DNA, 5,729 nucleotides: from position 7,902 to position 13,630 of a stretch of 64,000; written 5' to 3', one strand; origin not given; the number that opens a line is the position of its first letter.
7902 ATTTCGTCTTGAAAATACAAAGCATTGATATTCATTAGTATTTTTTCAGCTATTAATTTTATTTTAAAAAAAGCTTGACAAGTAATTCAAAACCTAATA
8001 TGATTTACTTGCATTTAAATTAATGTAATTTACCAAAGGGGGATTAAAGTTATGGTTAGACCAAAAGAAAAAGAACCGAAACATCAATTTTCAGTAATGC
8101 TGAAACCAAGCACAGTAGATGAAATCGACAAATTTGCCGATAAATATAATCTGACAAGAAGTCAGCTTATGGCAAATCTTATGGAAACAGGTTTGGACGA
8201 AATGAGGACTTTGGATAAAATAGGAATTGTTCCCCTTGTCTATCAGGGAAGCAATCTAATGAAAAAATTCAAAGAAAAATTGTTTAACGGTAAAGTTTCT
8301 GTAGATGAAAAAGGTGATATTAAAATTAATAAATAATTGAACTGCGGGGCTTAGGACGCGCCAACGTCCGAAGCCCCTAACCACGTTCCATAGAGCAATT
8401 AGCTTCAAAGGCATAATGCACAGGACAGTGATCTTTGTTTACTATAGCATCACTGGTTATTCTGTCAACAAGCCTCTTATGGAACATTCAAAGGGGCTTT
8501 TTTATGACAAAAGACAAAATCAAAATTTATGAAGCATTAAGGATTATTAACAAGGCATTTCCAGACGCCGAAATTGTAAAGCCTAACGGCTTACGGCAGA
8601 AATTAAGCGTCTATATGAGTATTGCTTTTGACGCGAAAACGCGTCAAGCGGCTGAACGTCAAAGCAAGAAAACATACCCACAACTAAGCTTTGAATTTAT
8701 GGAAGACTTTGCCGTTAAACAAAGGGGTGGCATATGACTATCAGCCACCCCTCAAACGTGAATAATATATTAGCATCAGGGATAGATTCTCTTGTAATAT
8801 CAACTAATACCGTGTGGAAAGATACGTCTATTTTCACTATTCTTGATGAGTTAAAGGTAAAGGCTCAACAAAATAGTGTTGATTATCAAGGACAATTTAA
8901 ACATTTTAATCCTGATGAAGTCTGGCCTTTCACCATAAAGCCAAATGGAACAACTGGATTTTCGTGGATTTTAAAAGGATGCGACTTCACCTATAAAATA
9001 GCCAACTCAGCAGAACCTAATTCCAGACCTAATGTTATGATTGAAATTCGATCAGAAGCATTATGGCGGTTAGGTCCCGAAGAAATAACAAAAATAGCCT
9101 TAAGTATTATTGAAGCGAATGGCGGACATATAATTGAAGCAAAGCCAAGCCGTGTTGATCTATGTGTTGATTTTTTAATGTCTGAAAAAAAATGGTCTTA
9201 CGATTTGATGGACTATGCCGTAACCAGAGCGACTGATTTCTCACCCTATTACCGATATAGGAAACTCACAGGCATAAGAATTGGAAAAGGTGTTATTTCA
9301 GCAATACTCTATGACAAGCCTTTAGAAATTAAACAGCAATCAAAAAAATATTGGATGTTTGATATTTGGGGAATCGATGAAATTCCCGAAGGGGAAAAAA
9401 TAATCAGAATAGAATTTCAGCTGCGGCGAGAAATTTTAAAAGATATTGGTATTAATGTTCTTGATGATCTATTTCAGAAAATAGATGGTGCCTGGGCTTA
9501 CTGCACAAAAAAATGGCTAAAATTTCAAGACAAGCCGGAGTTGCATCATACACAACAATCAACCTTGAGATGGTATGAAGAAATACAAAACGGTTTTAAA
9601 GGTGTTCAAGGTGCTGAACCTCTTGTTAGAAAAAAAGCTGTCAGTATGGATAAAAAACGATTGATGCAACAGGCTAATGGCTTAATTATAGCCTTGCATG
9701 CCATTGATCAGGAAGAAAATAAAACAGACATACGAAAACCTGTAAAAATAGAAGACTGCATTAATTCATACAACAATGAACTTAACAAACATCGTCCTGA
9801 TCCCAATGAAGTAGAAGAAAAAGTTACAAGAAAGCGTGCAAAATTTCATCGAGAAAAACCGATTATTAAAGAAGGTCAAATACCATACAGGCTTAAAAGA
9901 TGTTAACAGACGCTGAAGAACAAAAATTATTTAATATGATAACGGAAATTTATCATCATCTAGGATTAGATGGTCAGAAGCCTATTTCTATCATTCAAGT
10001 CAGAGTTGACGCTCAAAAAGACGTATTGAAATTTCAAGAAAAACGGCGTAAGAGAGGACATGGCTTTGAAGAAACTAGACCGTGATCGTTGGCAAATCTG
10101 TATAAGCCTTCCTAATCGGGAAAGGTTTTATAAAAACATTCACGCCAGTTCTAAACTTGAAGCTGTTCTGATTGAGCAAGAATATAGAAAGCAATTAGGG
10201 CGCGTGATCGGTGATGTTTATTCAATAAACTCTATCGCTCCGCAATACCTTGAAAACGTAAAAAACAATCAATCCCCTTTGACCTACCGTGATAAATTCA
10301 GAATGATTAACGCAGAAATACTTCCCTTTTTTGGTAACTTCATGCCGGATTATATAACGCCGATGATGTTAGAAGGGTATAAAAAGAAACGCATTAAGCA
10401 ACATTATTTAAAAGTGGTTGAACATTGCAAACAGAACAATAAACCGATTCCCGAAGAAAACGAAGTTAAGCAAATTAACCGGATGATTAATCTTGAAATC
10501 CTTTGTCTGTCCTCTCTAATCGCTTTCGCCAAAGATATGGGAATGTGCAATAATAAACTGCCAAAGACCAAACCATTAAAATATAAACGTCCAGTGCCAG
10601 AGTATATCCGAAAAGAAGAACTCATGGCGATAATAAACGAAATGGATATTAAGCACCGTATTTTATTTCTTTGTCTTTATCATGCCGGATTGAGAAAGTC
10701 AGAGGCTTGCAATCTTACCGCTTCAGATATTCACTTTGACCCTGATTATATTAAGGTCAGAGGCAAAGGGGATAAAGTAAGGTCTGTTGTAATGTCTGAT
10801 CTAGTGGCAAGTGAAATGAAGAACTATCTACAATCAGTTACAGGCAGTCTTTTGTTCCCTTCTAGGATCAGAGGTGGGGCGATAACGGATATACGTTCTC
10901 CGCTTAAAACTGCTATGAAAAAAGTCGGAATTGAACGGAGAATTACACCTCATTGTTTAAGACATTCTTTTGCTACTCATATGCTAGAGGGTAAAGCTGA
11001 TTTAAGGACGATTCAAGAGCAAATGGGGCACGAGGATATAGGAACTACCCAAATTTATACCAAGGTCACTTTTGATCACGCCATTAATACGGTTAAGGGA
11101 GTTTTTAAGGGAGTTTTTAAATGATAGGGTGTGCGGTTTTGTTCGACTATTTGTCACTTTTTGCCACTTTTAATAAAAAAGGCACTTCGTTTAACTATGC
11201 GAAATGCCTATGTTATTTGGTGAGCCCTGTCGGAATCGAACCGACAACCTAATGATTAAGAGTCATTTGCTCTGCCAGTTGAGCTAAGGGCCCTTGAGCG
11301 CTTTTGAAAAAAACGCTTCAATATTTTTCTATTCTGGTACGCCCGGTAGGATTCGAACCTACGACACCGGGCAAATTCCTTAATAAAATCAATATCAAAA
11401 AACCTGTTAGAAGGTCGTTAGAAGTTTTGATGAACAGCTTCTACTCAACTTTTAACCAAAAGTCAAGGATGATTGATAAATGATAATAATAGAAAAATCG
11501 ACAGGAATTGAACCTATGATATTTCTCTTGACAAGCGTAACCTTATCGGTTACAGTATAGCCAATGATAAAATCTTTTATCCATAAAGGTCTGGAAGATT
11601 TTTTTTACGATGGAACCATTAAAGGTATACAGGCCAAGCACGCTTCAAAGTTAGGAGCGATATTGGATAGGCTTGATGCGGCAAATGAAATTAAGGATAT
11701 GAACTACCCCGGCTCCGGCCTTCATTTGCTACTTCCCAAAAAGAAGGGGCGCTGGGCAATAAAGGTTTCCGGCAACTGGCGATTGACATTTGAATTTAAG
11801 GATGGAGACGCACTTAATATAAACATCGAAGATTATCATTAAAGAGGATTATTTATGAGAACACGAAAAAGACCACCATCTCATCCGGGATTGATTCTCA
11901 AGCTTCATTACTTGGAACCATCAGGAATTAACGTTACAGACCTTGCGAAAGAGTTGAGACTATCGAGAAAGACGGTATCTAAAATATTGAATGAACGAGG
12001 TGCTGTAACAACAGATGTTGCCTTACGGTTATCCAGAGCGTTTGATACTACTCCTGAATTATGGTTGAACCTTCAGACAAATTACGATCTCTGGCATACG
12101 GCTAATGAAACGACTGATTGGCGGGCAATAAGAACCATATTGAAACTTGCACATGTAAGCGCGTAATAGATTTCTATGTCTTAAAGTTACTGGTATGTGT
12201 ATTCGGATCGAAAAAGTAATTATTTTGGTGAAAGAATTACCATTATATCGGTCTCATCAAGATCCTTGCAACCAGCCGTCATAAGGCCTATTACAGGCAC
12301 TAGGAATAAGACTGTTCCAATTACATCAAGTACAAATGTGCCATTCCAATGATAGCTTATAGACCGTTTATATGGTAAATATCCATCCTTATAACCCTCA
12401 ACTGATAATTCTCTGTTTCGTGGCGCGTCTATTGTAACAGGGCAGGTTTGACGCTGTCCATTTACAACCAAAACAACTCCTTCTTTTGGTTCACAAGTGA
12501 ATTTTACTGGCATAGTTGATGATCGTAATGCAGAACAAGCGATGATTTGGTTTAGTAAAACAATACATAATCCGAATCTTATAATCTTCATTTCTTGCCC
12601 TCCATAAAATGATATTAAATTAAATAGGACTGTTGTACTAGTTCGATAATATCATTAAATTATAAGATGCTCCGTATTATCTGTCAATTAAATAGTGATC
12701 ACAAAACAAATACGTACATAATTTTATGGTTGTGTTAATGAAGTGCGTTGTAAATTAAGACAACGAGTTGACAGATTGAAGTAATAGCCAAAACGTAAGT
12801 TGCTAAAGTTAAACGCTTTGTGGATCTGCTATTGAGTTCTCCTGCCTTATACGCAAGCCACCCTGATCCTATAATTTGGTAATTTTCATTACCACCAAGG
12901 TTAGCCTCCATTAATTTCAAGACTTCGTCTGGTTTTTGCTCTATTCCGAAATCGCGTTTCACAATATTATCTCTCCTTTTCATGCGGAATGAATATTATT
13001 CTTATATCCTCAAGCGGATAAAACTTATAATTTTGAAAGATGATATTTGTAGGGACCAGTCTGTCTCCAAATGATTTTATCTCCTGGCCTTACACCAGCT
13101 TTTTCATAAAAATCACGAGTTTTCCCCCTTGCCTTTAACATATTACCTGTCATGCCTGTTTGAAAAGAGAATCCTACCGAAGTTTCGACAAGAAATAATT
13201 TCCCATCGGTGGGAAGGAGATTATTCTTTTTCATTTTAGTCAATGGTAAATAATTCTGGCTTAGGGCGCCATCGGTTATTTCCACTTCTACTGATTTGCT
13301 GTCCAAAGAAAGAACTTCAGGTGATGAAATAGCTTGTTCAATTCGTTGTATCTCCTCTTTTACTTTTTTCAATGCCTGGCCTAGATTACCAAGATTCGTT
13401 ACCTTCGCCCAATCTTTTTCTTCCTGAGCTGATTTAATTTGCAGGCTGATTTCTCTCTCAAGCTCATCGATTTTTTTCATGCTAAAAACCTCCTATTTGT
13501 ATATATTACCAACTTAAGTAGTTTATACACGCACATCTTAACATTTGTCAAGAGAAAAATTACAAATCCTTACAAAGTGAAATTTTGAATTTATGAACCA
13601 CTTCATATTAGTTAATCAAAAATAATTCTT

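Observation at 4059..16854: Integration hotspot: two complete tRNA-targeted elements back to back, plus an orphan tRNA-Leu att relic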

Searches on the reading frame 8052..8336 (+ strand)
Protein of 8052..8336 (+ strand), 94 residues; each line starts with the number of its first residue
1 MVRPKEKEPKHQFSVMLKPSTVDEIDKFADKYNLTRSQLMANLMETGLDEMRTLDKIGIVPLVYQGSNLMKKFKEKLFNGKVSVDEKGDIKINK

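Call 8: search_protein_families(library=pfam, proteins=[window:8052-8336:+], max_evalue=0.01)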
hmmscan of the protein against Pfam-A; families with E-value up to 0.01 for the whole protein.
window:8052-8336:+ (94 aa): 0 families

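Call 36: search_protein_families(library=phrogs, proteins=[window:8052-8336:+], max_evalue=0.01)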
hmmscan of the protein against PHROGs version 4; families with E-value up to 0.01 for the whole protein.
window:8052-8336:+ (94 aa): 2 families
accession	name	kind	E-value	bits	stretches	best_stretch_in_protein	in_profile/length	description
phrog_876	-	transcription regulation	9.4e-05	23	1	2-78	59-134/239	transcriptional repressor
phrog_3896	-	unknown function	0.0088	17.1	0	7-44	17-54/62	-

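Call 37: search_protein_families(library=ncbifam, proteins=[window:8052-8336:+], max_evalue=0.01)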
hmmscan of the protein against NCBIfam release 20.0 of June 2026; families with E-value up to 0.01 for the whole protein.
window:8052-8336:+ (94 aa): 0 families

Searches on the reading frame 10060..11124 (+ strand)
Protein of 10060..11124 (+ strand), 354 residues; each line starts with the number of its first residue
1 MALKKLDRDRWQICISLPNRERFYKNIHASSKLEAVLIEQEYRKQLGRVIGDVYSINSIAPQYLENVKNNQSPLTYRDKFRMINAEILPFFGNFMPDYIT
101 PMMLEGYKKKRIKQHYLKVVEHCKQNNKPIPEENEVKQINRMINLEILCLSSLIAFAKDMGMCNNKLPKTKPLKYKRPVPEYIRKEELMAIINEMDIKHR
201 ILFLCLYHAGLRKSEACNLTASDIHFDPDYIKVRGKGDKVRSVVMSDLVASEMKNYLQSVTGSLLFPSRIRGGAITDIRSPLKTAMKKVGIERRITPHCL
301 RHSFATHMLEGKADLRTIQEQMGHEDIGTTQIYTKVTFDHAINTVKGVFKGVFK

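Call 8: search_protein_families(library=pfam, proteins=[window:10060-11124:+], max_evalue=0.01)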
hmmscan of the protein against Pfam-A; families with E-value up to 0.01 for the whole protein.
window:10060-11124:+ (354 aa): 2 families
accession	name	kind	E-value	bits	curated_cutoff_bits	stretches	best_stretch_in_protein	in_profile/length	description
PF00589.27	Phage_integrase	-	1.1e-36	126.6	27.1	1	186-338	9-170/172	Phage integrase family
PF14659.12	Phage_int_SAM_3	-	1.6e-05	25.5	22.6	1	62-102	8-48/58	Phage integrase, N-terminal SAM-like domain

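Call 14: find_encoding_contigs(protein=window:10060-11124:+, flank=10000, max_places=8)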
Protein window:10060-11124:+ (354 aa): 10 contigs read that carry it; 7 places shown.
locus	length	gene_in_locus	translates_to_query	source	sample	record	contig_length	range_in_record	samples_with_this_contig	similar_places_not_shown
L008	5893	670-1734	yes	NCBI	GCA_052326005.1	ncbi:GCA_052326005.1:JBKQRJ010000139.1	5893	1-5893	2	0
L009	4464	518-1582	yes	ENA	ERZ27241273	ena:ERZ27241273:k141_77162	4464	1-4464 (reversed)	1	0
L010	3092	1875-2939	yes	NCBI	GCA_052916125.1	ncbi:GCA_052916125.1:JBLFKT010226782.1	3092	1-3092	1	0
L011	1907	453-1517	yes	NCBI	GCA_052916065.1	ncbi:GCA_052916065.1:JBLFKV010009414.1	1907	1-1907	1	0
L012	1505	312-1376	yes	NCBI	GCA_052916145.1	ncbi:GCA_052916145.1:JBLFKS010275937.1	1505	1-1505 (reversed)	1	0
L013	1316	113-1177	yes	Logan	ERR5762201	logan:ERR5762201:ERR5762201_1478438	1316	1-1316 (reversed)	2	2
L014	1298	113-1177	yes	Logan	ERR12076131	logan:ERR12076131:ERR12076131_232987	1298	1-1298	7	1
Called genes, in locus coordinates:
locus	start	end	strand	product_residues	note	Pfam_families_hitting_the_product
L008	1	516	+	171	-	?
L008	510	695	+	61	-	-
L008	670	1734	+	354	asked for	PF14659:Phage_int_SAM_3 (faint), PF00589:Phage_integrase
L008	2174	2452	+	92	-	PF05015:HigB-like_toxin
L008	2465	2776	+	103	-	PF01381:HTH_3, PF13443:HTH_26 (weak)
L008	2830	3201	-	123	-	-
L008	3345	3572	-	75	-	-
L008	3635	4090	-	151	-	-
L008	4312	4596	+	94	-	-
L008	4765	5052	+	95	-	-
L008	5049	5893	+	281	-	PF23343:REP_ORF2-G2P (weak)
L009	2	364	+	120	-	?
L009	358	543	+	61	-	-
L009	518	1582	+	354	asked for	PF14659:Phage_int_SAM_3 (faint), PF00589:Phage_integrase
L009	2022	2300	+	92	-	PF05015:HigB-like_toxin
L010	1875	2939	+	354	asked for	PF14659:Phage_int_SAM_3 (faint), PF00589:Phage_integrase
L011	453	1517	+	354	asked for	PF14659:Phage_int_SAM_3 (faint), PF00589:Phage_integrase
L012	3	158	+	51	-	?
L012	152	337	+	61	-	-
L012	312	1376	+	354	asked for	PF14659:Phage_int_SAM_3 (faint), PF00589:Phage_integrase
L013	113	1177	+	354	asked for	PF14659:Phage_int_SAM_3 (faint), PF00589:Phage_integrase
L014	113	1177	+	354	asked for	PF14659:Phage_int_SAM_3 (faint), PF00589:Phage_integrase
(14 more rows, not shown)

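Call 37: search_protein_families(library=ncbifam, proteins=[window:10060-11124:+], max_evalue=0.01)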
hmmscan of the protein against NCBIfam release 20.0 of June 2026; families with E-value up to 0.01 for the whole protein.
window:10060-11124:+ (354 aa): 12 families
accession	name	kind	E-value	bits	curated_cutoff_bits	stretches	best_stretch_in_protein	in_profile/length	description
NF040815.2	recomb_XerA_Arch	equivalog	9.6e-48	163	220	1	129-341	59-259/263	site-specific tyrosine recombinase/integron integrase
TIGR02224.1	recomb_XerC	equivalog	1.1e-44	153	335.15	1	141-343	64-284/295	tyrosine recombinase XerC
TIGR02225.1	recomb_XerD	equivalog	3.5e-42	144.7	329.6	1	133-344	53-282/290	site-specific tyrosine recombinase XerD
NF001399.0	PRK00283.1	subfamily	9.7e-40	136.7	279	1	147-341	77-288/300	tyrosine recombinase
TIGR02249.1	integrase_gron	subfamily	4.6e-34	118.2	265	2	278-341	242-305/315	integron integrase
NF002331.0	PRK01287.1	subfamily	3.6e-23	82.1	371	1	193-340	152-316/365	site-specific tyrosine recombinase XerC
NF011946.0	PRK15417.1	equivalog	1.7e-22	80.1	435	2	281-337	260-316/337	integron integrase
NF003462.0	PRK05084.1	equivalog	9.9e-22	77.1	267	1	206-345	204-353/360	tyrosine recombinase XerS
NF040693.1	recomb_GmtY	equivalog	9.1e-10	38.3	340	2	282-339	374-435/441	gamma-mobile-trio recombinase GmtY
NF007370.0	PRK09870.1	subfamily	1.7e-08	34.4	221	1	201-335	37-178/200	tyrosine-type DNA invertase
NF007371.0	PRK09871.1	subfamily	8.7e-06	25.4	222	1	204-335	33-173/198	tyrosine-type DNA invertase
NF041502.1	integrase_1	equivalog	0.0076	15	350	0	274-341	298-365/484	site-specific integrase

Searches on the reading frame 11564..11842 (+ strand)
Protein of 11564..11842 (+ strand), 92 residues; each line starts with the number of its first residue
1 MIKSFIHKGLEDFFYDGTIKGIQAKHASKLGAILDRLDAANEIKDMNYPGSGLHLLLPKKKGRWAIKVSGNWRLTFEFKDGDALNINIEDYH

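Call 9: search_protein_families(library=pfam, proteins=[window:11564-11842:+], max_evalue=0.01)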
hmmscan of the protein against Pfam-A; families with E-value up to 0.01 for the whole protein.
window:11564-11842:+ (92 aa): 1 family
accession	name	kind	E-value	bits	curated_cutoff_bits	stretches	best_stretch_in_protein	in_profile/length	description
PF05015.19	HigB-like_toxin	-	3.6e-20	72.7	27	1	3-92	1-91/91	RelE-like toxin of type II toxin-antitoxin system HigB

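Call 82: search_protein_families(library=padloc, proteins=[window:11564-11842:+], max_evalue=0.001)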
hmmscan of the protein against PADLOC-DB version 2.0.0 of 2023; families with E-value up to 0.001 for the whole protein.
window:11564-11842:+ (92 aa): 0 families

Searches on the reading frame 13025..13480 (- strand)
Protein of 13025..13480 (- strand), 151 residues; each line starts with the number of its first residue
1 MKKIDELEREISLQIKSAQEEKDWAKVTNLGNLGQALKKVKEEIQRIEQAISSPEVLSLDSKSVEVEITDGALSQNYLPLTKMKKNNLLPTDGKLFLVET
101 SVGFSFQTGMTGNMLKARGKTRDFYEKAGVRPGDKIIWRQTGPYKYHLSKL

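Call 9: search_protein_families(library=pfam, proteins=[window:13025-13480:-], max_evalue=0.01)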
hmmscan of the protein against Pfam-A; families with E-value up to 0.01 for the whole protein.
window:13025-13480:- (151 aa): 0 families

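Call 36: search_protein_families(library=phrogs, proteins=[window:13025-13480:-], max_evalue=0.01)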
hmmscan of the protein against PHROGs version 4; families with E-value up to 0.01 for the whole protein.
window:13025-13480:- (151 aa): 0 families

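Call 37: search_protein_families(library=ncbifam, proteins=[window:13025-13480:-], max_evalue=0.01)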
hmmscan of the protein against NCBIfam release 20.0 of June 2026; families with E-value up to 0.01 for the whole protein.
window:13025-13480:- (151 aa): 0 families

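Call 82: search_protein_families(library=padloc, proteins=[window:13025-13480:-], max_evalue=0.001)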
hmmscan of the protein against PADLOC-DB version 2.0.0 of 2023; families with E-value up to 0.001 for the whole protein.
window:13025-13480:- (151 aa): 0 families
